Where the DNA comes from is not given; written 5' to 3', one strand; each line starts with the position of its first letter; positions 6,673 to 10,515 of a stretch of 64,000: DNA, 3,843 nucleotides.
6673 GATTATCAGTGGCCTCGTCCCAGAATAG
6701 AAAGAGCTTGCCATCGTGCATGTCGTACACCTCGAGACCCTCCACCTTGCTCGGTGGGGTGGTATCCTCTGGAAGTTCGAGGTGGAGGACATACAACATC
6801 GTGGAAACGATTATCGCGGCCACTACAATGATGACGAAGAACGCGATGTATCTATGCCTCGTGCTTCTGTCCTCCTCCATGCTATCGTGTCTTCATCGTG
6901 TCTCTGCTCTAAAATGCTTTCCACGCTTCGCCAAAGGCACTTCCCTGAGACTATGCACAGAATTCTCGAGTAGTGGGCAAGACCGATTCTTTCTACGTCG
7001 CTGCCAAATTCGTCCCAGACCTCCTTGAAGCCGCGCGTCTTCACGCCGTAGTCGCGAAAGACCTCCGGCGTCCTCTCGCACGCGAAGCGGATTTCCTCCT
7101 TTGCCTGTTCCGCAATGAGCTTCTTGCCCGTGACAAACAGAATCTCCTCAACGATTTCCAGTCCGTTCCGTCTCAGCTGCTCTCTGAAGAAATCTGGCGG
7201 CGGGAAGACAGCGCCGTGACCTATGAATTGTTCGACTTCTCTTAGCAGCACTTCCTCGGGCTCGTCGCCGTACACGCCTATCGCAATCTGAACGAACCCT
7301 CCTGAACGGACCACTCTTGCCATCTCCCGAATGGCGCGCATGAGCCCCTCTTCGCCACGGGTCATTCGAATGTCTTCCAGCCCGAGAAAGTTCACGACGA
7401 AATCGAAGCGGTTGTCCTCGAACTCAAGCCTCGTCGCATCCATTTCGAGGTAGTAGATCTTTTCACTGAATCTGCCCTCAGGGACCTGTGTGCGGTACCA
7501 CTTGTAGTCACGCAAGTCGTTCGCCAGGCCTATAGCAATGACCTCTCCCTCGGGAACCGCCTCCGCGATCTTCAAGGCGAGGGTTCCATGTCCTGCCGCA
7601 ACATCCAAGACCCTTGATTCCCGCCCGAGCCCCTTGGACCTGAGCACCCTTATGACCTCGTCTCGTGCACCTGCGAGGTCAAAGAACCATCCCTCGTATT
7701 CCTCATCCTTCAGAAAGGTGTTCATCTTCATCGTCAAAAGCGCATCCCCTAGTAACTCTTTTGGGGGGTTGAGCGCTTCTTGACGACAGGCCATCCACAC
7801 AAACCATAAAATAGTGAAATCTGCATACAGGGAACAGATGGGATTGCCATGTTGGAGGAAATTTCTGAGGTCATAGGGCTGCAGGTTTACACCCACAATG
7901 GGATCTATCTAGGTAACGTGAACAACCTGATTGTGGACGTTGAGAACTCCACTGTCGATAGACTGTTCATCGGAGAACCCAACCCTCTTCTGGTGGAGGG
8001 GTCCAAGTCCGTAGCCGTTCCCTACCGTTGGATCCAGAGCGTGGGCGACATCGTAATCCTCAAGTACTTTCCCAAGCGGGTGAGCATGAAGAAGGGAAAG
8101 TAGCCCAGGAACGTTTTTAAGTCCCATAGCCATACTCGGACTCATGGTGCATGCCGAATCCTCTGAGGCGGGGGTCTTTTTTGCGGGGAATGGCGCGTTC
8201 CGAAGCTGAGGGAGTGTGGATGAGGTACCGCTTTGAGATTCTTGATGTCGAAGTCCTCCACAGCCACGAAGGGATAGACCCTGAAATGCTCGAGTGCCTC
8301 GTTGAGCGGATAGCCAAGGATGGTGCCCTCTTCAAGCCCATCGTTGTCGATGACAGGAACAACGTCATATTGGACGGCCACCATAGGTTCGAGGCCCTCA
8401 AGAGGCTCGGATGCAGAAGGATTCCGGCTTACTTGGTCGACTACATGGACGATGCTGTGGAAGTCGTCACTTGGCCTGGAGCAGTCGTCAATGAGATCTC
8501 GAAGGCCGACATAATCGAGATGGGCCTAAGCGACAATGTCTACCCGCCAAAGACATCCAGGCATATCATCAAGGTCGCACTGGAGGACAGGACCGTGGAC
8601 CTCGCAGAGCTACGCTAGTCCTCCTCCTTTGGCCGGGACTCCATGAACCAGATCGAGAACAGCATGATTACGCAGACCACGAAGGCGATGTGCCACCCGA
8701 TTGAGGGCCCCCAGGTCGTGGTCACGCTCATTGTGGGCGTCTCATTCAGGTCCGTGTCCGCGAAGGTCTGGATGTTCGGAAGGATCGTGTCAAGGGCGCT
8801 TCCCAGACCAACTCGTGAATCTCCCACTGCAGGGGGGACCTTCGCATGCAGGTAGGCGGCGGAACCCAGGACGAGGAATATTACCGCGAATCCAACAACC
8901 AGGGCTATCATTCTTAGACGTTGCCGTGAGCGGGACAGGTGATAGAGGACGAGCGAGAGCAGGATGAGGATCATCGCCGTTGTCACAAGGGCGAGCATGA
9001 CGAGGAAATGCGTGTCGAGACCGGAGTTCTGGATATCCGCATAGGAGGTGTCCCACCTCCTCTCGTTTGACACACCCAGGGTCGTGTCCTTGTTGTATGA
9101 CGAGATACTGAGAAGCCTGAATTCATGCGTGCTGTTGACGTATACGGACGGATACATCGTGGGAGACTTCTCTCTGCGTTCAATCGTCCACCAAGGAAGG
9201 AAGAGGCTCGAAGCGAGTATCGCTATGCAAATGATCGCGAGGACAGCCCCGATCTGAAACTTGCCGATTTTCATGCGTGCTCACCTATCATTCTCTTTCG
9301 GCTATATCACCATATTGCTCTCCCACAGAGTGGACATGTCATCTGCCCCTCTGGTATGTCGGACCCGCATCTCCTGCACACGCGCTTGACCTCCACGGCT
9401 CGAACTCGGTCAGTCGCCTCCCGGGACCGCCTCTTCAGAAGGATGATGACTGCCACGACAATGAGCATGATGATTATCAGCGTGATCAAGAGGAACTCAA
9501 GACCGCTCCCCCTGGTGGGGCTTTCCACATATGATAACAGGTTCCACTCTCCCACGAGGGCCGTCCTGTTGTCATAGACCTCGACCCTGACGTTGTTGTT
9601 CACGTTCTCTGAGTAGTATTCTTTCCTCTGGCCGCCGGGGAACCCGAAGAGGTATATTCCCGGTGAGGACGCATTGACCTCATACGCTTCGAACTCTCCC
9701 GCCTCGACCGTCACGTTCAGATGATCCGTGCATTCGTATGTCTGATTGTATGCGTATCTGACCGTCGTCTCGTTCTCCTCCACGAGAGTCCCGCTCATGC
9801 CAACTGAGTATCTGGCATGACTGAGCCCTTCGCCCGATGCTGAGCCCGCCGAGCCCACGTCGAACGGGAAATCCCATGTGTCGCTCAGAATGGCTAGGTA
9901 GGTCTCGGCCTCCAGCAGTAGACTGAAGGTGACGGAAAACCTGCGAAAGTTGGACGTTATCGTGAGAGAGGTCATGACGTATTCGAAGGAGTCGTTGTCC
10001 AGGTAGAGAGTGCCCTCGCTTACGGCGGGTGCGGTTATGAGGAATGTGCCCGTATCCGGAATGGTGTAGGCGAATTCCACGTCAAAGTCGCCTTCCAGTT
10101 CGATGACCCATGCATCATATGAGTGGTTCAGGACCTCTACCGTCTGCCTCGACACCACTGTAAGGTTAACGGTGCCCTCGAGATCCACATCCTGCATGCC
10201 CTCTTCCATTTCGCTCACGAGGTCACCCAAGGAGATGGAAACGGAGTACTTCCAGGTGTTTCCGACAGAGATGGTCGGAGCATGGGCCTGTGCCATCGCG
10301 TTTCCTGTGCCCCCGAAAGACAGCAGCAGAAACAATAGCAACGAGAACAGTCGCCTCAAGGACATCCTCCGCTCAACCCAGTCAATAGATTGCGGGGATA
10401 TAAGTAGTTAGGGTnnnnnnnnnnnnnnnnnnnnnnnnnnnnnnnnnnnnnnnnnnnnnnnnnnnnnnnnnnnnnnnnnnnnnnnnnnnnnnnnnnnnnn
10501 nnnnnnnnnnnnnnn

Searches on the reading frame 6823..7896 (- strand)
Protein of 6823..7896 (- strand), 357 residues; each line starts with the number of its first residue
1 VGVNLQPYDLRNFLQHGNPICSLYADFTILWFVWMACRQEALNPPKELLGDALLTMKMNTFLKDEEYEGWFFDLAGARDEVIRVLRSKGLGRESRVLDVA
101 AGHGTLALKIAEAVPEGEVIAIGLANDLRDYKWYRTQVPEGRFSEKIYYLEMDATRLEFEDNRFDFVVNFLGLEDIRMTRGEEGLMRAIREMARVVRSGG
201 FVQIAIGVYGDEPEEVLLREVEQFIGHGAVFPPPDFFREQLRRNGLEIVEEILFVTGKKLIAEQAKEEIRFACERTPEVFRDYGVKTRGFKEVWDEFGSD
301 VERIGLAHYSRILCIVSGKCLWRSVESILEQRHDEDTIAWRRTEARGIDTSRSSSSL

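Call 27: search_protein_families(library=pfam, proteins=[window:6823-7896:-], max_evalue=0.01)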
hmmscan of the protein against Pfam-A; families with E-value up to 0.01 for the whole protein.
window:6823-7896:- (357 aa): 6 families
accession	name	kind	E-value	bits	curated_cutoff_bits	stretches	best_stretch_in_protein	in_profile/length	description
PF08241.18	Methyltransf_11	-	5.2e-12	46.7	21.2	1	97-202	1-93/95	Methyltransferase domain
PF13649.12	Methyltransf_25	-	3.1e-11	44.2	27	1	96-200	1-97/97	Methyltransferase domain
PF01209.24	Ubie_methyltran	-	1.4e-09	38.1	20.1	1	89-203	44-150/233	ubiE/COQ5 methyltransferase family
PF13489.12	Methyltransf_23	-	3e-06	27.5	27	1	90-250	20-163/164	Methyltransferase domain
PF13847.12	Methyltransf_31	-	0.00044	20.4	27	1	93-202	4-107/145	Methyltransferase domain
PF08242.18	Methyltransf_12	-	0.0043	18.2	30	1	97-201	1-97/98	Methyltransferase domain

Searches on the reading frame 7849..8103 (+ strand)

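Call 27: search_protein_families(library=pfam, proteins=[window:7849-8103:+], max_evalue=0.01)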
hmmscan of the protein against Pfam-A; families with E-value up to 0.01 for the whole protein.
window:7849-8103:+ (84 aa): 1 family
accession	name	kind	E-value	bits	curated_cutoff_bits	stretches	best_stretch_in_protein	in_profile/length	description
PF05239.21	PRC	-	1.1e-12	48.2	21.2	1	4-75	5-75/78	PRC-barrel domain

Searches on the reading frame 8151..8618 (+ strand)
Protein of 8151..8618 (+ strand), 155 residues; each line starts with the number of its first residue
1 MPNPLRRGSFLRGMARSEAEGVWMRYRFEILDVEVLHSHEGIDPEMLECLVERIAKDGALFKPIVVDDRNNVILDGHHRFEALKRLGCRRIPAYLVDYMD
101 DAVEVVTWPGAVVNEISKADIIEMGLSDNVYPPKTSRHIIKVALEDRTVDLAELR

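Call 27: search_protein_families(library=pfam, proteins=[window:8151-8618:+], max_evalue=0.01)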
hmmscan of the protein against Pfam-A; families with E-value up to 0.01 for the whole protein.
window:8151-8618:+ (155 aa): 1 family
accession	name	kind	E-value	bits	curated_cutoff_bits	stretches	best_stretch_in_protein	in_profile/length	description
PF02195.25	ParB_N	-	9.2e-06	26.1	26.3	1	40-103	20-85/95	ParB N-terminal domain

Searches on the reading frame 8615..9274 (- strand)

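Call 27: search_protein_families(library=pfam, proteins=[window:8615-9274:-], max_evalue=0.01)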
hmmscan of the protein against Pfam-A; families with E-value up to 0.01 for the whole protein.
window:8615-9274:- (219 aa): 3 families
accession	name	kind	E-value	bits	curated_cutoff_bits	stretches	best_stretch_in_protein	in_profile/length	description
PF12822.12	ECF_trnsprt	-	0.0052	17.2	30.7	0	87-140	65-119/169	ECF transporter, substrate-specific component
PF04932.20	Wzy_C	-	0.0057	16.9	31.7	1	90-138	8-58/149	O-Antigen ligase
PF06197.19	DUF998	-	0.0083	16.2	30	1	85-138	35-87/184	Protein of unknown function (DUF998)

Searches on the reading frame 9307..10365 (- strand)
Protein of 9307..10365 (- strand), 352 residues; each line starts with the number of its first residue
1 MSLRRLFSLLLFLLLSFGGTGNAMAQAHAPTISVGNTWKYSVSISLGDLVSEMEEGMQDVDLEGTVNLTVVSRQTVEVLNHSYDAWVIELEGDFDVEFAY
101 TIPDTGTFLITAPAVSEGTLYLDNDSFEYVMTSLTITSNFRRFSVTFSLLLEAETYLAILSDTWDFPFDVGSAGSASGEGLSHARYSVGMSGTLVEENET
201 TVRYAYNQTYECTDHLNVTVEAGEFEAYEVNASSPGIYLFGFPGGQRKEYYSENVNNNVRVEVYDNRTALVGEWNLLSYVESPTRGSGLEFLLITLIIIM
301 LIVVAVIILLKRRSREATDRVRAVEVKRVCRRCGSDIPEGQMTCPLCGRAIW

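Call 27: search_protein_families(library=pfam, proteins=[window:9307-10365:-], max_evalue=0.01)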
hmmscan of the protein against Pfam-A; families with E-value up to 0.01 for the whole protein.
window:9307-10365:- (352 aa): 2 families
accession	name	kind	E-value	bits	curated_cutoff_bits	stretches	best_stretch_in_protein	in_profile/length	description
PF13240.11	Zn_Ribbon_1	-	4e-05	23.7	25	1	330-350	2-22/23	zinc-ribbon domain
PF21347.3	DUF3108_like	-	0.00041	20.7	27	1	217-274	141-197/199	DUF3108-like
